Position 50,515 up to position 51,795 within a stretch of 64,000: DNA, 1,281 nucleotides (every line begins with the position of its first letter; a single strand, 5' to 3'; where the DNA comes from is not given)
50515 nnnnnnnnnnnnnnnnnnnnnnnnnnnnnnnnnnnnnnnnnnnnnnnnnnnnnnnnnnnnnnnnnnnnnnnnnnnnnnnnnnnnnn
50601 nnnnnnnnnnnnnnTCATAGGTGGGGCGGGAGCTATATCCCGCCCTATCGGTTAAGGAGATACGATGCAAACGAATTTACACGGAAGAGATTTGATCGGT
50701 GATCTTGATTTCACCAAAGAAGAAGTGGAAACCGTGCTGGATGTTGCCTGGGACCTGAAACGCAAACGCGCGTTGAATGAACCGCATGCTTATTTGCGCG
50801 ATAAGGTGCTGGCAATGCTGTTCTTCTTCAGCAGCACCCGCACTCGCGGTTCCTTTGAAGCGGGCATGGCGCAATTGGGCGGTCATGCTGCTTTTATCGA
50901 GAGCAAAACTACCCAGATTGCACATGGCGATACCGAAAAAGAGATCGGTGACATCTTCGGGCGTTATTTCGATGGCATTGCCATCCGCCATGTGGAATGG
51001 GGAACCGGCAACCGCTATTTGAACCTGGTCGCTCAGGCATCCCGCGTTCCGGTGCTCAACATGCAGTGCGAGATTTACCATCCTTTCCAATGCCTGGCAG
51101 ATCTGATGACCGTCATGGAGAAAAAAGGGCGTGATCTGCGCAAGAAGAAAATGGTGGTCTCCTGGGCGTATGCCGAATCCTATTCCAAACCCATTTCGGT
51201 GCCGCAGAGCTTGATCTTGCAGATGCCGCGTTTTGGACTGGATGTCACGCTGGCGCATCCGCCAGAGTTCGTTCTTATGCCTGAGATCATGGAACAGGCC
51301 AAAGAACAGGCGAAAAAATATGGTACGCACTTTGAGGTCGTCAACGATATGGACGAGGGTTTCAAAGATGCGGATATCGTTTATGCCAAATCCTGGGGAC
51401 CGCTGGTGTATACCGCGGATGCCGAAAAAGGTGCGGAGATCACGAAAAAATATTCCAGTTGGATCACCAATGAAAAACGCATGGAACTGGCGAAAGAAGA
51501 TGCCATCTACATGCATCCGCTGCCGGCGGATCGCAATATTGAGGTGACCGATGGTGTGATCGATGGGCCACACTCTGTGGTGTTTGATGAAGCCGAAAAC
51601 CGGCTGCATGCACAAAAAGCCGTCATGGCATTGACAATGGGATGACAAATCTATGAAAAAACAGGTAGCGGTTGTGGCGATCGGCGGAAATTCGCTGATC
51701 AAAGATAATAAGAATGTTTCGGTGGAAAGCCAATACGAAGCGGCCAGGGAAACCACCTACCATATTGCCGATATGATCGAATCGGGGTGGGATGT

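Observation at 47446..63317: Candidate ATP-yielding ureide/nucleobase catabolic cluster: two atypical transcarbamylases plus carbamate kinase, deaminase, hydantoinase and a nucleoside-type importer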

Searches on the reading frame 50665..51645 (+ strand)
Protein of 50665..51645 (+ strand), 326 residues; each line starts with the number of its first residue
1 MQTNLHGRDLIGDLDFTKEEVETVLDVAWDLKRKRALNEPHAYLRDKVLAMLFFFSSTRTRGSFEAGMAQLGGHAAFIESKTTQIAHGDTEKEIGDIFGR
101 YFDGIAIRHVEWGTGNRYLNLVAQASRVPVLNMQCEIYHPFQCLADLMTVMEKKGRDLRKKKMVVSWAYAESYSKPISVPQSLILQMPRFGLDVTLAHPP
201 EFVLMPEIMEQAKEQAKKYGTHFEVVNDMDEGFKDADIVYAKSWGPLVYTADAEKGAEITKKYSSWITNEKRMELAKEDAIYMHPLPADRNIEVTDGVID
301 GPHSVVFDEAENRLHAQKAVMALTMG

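Call 3: search_protein_families(library=pfam, proteins=[window:50665-51645:+])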
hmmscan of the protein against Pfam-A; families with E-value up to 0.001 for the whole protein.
window:50665-51645:+ (326 aa): 2 families
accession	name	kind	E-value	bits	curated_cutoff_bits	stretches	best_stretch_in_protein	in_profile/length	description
PF00185.30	OTCace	-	4.8e-38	131.1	29.4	1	179-323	15-156/157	Aspartate/ornithine carbamoyltransferase, Asp/Orn binding domain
PF02729.26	OTCace_N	-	5.6e-37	127.5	29.9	1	8-152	1-148/148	Aspartate/ornithine carbamoyltransferase, carbamoyl-P binding domain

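Call 5: search_protein_families(library=ncbifam, proteins=[window:50665-51645:+], max_evalue=0.00001)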
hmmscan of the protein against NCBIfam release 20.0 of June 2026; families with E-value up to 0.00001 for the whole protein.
window:50665-51645:+ (326 aa): 16 families
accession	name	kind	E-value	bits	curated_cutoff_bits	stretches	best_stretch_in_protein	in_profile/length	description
NF001986.0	PRK00779.1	subfamily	1.6e-76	257.4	306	1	5-325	3-304/307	ornithine carbamoyltransferase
NF003384.0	PRK04523.1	equivalog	1.5e-74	251.1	288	1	10-323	6-331/336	N-acetylornithine carbamoyltransferase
TIGR00658.1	orni_carb_tr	equivalog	3.3e-74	249.8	280.85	1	8-325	1-303/304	ornithine carbamoyltransferase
TIGR04384.1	putr_carbamoyl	exception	1e-60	205.6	500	1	10-323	2-305/330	putrescine carbamoyltransferase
NF005538.0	PRK07200.1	equivalog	1.1e-60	205.8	453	1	3-300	17-351/396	knotted carbamoyltransferase YgeW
TIGR03316.1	ygeW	equivalog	3.5e-58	197.4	500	1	4-316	15-356/391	knotted carbamoyltransferase YgeW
NF003286.0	PRK04284.1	subfamily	3.1e-52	177.7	515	2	3-290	2-278/332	ornithine carbamoyltransferase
NF011380.0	PRK14805.1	equivalog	2.2e-51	174.8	421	1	9-323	3-298/302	ornithine carbamoyltransferase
NF002032.1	PRK00856.1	equivalog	9.6e-39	133.3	263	1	9-324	2-296/297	aspartate carbamoyltransferase catalytic subunit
TIGR00670.1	asp_carb_tr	equivalog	3.8e-38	131.3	236.95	1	9-325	2-303/304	aspartate carbamoyltransferase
NF002470.0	PRK01713.1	equivalog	9.8e-38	130.4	545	1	1-293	1-282/334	ornithine carbamoyltransferase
NF011379.0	PRK14804.1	equivalog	1.6e-37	129.3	373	1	9-321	8-305/311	ornithine carbamoyltransferase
NF009213.0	PRK12562.1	subfamily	2.1e-36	125.9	559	1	7-325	6-332/334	ornithine carbamoyltransferase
NF008853.0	PRK11891.1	equivalog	3.7e-24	85.1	560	1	15-326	96-399/430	aspartate carbamoyltransferase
NF006046.0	PRK08192.1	equivalog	5e-24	85.2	512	1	5-326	4-318/339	aspartate carbamoyltransferase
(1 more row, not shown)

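Call 19: find_homologous_proteins(query=window:50665-51645:+, max_evalue=1e-20)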
Query window:50665-51645:+ (326 aa): 8000 proteins with E <= 1e-20 among 8000 candidates; the best 120 are listed.
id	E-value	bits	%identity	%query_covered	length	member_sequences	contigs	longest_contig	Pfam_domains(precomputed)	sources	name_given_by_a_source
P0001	3.3e-212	721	97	100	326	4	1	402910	PF00185.31,PF02729.27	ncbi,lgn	-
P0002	7.3e-209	710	95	100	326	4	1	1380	PF00185.31,PF02729.27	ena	-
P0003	1.9e-208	709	94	100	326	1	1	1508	PF00185.31,PF02729.27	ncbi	-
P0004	5.0e-208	708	94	100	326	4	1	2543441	PF00185.31,PF02729.27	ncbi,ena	-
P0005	9.4e-208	707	94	100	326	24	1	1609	PF00185.31,PF02729.27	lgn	-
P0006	1.8e-207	706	94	100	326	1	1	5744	PF00185.31,PF02729.27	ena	-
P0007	3.4e-207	705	94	100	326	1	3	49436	PF00185.31,PF02729.27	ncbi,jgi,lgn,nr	ncbi:MAG: ornithine carbamoyltransferase [Chloroflexi bacterium]|jgi:ornithine carbamoyltransferase|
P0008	4.4e-206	701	93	100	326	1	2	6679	PF00185.31,PF02729.27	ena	-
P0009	1.2e-205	700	93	100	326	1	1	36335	PF00185.31,PF02729.27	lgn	-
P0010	7.8e-204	694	93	100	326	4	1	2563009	PF00185.31,PF02729.27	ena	-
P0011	9.2e-202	687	92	100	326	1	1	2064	PF00185.31,PF02729.27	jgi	-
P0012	9.6e-202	687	92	100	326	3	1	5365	PF00185.31,PF02729.27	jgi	-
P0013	1.8e-201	686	91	100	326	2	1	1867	PF00185.31,PF02729.27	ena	-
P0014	1.8e-201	686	91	100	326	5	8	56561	PF00185.31,PF02729.27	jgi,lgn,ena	-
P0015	2.5e-201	686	91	100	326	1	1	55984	PF00185.31,PF02729.27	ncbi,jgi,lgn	-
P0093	4.1e-186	636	84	100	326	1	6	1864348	PF00185.31,PF02729.27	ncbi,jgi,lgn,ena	ncbi:MAG: ornithine carbamoyltransferase [Anaerolineales bacterium]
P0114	9.9e-186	634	86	100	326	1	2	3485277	PF00185.31,PF02729.27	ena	-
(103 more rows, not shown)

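Call 22: find_encoding_contigs(protein=P0093, flank=10000, max_places=3)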
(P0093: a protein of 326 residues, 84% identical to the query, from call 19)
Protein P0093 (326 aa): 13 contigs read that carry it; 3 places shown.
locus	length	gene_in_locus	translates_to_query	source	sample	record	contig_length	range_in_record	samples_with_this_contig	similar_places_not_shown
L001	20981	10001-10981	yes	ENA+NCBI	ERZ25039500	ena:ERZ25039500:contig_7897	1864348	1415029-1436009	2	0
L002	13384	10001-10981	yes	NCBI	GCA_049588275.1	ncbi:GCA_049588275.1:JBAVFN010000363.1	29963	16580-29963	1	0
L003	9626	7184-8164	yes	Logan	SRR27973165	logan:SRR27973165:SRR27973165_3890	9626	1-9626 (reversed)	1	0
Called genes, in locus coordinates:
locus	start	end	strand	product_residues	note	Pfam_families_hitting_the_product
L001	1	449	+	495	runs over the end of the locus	PF08811:DUF1800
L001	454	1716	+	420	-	PF07394:DUF1501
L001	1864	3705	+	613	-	PF00069:Pkinase, PF07714:PK_Tyr_Ser-Thr, PF26549:Tricorn_N (weak), PF26550:Tricorn_2nd, PF26549:Tricorn_N, PF26550:Tricorn_2nd (weak), PF07676:PD40 (weak), PF26549:Tricorn_N, +2 more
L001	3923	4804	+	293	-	PF00763:THF_DHG_CYH, PF02882:THF_DHG_CYH_C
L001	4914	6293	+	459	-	PF01979:Amidohydro_1, PF07969:Amidohydro_3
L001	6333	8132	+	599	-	PF07969:Amidohydro_3 (weak), PF01979:Amidohydro_1, PF13382:Adenine_deam_C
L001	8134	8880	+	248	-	PF00392:GntR, PF07702:UTRA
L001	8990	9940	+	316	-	PF02729:OTCace_N, PF00185:OTCace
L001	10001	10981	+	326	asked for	PF02729:OTCace_N, PF00185:OTCace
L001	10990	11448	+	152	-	-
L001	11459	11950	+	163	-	PF00696:AA_kinase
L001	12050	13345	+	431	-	PF02608:Bmp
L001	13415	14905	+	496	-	PF00005:ABC_tran, PF13304:AAA_21 (faint), PF00005:ABC_tran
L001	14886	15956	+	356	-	PF02653:BPD_transp_2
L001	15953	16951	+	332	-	PF02653:BPD_transp_2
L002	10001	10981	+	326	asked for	PF02729:OTCace_N, PF00185:OTCace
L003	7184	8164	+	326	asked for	PF02729:OTCace_N, PF00185:OTCace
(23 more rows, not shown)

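Call 23: find_encoding_contigs(protein=P0114, flank=10000, max_places=2)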
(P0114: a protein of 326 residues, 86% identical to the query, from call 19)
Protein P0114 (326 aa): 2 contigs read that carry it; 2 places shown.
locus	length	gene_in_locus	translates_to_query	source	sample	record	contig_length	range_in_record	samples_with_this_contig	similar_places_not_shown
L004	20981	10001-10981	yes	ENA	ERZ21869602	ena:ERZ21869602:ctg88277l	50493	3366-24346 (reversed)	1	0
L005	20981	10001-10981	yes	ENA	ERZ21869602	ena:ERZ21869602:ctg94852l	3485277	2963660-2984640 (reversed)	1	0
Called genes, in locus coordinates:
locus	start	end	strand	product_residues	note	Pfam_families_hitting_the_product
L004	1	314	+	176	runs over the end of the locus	PF06966:DUF1295 (weak), PF04191:PEMT, PF04140:ICMT (weak)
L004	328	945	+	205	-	PF02627:CMD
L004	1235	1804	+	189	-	PF11303:DUF3105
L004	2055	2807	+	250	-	-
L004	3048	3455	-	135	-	-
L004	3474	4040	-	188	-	-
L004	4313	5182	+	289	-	PF00892:EamA, PF03151:TPT (faint), PF00892:EamA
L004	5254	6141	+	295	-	PF00892:EamA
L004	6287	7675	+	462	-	PF01979:Amidohydro_1, PF07969:Amidohydro_3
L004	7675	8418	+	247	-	PF00392:GntR, PF07702:UTRA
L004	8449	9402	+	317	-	PF02729:OTCace_N, PF00185:OTCace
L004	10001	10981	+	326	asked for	PF02729:OTCace_N, PF00185:OTCace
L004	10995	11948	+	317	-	PF00696:AA_kinase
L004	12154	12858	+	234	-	PF02608:Bmp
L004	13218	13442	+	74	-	-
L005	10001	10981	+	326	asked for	PF02729:OTCace_N, PF00185:OTCace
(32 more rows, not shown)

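Call 27: search_solved_structures(query=window:50665-51645:+, max_evalue=1e-10, show_alignments=2)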
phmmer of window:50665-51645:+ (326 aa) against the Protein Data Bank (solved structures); distinct sequences matched with E-value up to 1e-10: 86 (the best 60 are shown).
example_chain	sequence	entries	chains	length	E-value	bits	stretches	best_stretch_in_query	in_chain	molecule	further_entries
1pvv_A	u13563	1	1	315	5.6e-60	206.4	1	3-326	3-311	Ornithine carbamoyltransferase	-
1a1s_A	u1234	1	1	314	8.8e-60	205.7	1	4-326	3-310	ORNITHINE CARBAMOYLTRANSFERASE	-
3m5c_A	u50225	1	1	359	3.5e-53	184.1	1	11-326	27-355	N-acetylornithine carbamoyltransferase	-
3kzc_A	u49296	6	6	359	1.3e-52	182.2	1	11-326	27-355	N-acetylornithine carbamoyltransferase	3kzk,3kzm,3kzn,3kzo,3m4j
3m5d_A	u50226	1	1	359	1.7e-52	181.8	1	11-326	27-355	N-acetylornithine carbamoyltransferase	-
3m4n_A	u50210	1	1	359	2.4e-52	181.3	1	11-326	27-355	N-acetylornithine carbamoyltransferase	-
3q98_A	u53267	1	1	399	2.8e-52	181.1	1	3-310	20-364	transcarbamylase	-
3l05_A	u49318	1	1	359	5.7e-52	180.1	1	11-326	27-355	N-acetylornithine carbamoyltransferase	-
3l02_A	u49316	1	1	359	7.6e-52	179.7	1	11-326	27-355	N-acetylornithine carbamoyltransferase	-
3l04_A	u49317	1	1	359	7.6e-52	179.7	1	11-326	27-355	N-acetylornithine carbamoyltransferase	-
3l06_A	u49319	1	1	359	9.9e-52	179.3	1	11-326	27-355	N-acetylornithine carbamoyltransferase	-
4f2g_A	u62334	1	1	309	3.9e-51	177.4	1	14-323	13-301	Ornithine carbamoyltransferase 1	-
7nnf_A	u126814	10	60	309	1.5e-47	165.6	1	10-322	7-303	Ornithine carbamoyltransferase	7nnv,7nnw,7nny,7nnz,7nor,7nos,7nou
2i6u_A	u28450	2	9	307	1.5e-47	165.5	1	10-322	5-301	Ornithine carbamoyltransferase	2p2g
2yfk_A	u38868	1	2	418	1.7e-47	165.4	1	10-309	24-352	ASPARTATE/ORNITHINE CARBAMOYLTRANSFERASE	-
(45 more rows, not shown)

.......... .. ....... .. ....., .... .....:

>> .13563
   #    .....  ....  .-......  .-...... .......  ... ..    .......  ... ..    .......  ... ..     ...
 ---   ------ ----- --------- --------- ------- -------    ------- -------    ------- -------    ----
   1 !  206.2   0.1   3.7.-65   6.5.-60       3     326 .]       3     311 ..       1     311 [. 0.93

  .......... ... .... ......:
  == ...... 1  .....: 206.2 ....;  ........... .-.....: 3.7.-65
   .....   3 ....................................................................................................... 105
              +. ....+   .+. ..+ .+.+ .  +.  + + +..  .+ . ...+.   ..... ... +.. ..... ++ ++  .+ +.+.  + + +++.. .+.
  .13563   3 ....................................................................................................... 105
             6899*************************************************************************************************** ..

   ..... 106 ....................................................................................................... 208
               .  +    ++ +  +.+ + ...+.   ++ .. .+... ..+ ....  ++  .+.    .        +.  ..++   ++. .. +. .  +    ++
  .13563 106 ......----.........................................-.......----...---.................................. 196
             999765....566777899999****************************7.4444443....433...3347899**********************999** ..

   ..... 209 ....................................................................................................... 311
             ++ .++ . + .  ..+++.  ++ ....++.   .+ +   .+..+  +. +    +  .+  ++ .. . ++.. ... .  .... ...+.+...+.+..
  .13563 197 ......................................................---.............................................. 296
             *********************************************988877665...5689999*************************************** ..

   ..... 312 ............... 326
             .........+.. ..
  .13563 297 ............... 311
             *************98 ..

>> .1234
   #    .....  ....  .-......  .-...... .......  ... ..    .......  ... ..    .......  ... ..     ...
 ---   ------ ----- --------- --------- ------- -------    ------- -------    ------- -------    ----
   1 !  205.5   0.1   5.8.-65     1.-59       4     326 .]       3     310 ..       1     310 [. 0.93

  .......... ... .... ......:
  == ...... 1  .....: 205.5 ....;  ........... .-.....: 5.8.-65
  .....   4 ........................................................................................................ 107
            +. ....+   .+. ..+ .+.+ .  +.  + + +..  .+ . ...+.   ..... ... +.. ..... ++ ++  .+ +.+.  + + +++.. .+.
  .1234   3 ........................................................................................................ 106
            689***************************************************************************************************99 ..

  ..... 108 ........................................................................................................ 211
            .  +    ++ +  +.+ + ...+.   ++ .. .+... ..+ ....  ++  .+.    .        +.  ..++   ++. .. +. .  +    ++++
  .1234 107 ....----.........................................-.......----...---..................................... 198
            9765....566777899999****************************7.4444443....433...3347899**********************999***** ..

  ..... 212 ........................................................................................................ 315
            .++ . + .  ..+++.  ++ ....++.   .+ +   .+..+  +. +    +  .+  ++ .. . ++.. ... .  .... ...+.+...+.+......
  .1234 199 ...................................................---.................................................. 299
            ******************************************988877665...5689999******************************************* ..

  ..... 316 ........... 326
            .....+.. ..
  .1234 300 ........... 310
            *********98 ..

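Call 30: find_related_loci(query=window:50665-51645:+, collection=genome_contigs, flank=10000)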
Query window:50665-51645:+ (326 aa) in genome_contigs; peptide patterns used: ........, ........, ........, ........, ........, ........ (x = any residue, [..] = any of these).
600 stretches matched a pattern (row limit reached: there are more); 497 encode a relative of the query (tblastn E <= 1e-3); the best 80 are kept; 80 distinct loci.
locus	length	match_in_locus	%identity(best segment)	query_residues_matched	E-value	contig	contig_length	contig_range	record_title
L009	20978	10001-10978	95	1-326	0e+0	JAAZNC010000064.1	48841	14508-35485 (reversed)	MAG: Chloroflexota bacterium isolate AS27yjCOA_124 75133_AS27, whole genome shotgun sequence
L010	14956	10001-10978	91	1-326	0e+0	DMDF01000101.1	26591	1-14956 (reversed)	MAG TPA_asm: Anaerolineaceae bacterium isolate UBA7929 contig_15257, whole genome shotgun sequence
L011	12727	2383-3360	85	1-326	0e+0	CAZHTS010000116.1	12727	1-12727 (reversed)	MAG TPA_asm: uncultured Anaerolineaceae bacterium isolate binchicken_co20_77 genome assembly, contig: NODE_9162_length_1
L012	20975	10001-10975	86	1-325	0e+0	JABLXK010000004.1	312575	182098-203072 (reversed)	MAG: Anaerolineae bacterium isolate Ch43 contig4, whole genome shotgun sequence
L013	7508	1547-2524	86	1-326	0e+0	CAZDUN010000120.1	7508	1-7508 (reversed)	MAG TPA_asm: uncultured Pelolinea sp. isolate binchicken_co44_220 genome assembly, contig: NODE_10351_length_7508_cov_3.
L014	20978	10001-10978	86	1-326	0e+0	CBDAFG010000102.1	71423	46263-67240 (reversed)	MAG: uncultured Pelolinea sp. isolate MAG_106 genome assembly, contig: k141_416074, whole genome shotgun sequence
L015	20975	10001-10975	85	1-325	0e+0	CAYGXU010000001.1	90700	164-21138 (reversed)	MAG TPA_asm: uncultured Anaerolineaceae bacterium isolate ERP119294_co1_300 genome assembly, contig: NODE_237_length_907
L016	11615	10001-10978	84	1-326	0e+0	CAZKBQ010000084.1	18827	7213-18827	MAG TPA_asm: uncultured Anaerolineae bacterium isolate SRP290908_co1_178 genome assembly, contig: NODE_3902_length_18827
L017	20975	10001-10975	84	1-325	0e+0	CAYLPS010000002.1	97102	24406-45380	MAG TPA_asm: uncultured Anaerolineaceae bacterium isolate SRP098346_co1_7 genome assembly, contig: NODE_46_length_97102_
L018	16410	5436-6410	84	1-325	0e+0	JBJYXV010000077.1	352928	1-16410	MAG: Anaerolineales bacterium isolate S5_7_050615r2r1_1 S5_7_050615r2r1_1_000000000077, whole genome shotgun sequence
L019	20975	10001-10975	85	1-325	0e+0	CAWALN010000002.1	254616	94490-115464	MAG: uncultured Chloroflexia bacterium isolate MFD01872.bin.2.65 genome assembly, contig: contig_114691, whole genome sh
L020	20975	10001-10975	86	1-325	0e+0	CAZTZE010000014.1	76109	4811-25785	MAG TPA_asm: uncultured Chloroflexus sp. isolate binchicken_co266_168 genome assembly, contig: NODE_735_length_76109_cov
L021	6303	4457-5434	84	1-326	0e+0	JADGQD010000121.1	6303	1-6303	MAG: Anaerolineales bacterium isolate Chersky.4_57 contig-100_8020, whole genome shotgun sequence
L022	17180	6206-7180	85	1-325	0e+0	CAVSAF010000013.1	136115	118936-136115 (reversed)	MAG: uncultured Chloroflexia bacterium isolate MFD05942.bin.3.283 genome assembly, contig: contig_18581, whole genome sh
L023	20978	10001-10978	83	1-326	0e+0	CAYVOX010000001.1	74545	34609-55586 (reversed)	MAG TPA_asm: uncultured Anaerolineaceae bacterium isolate binchicken_co22_236 genome assembly, contig: NODE_381_length_7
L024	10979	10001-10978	84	1-326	0e+0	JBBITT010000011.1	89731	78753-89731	MAG: Chloroflexota bacterium isolate RVF170221_bin_402 NODE_321_length_89731_cov_19.917391, whole genome shotgun sequenc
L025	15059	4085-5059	84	1-325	0e+0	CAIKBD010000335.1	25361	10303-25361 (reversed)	MAG: uncultured Anaerolineales bacterium isolate LaPlata-a_bin-0606 genome assembly, contig: bin-0606:335/530, whole gen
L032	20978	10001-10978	84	1-326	0e+0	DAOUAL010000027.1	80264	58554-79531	MAG TPA_asm: Anaerolineae bacterium isolate H63_652 k137_5642, whole genome shotgun sequence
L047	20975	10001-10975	83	1-325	0e+0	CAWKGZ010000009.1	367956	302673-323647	MAG: uncultured Chloroflexia bacterium isolate MFD04716.bin.2.174 genome assembly, contig: contig_45352, whole genome sh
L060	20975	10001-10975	82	1-325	0e+0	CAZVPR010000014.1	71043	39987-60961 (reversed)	MAG TPA_asm: uncultured Anaerolineales bacterium isolate SRP077602_co5_498 genome assembly, contig: NODE_1598_length_710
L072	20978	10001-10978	82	1-326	0e+0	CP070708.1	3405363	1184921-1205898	MAG: Anaerolineaceae bacterium isolate bin52 chromosome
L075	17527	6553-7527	82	1-325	0e+0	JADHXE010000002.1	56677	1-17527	MAG: Anaerolineales bacterium isolate BS750m-G45 BS-750m-C364, whole genome shotgun sequence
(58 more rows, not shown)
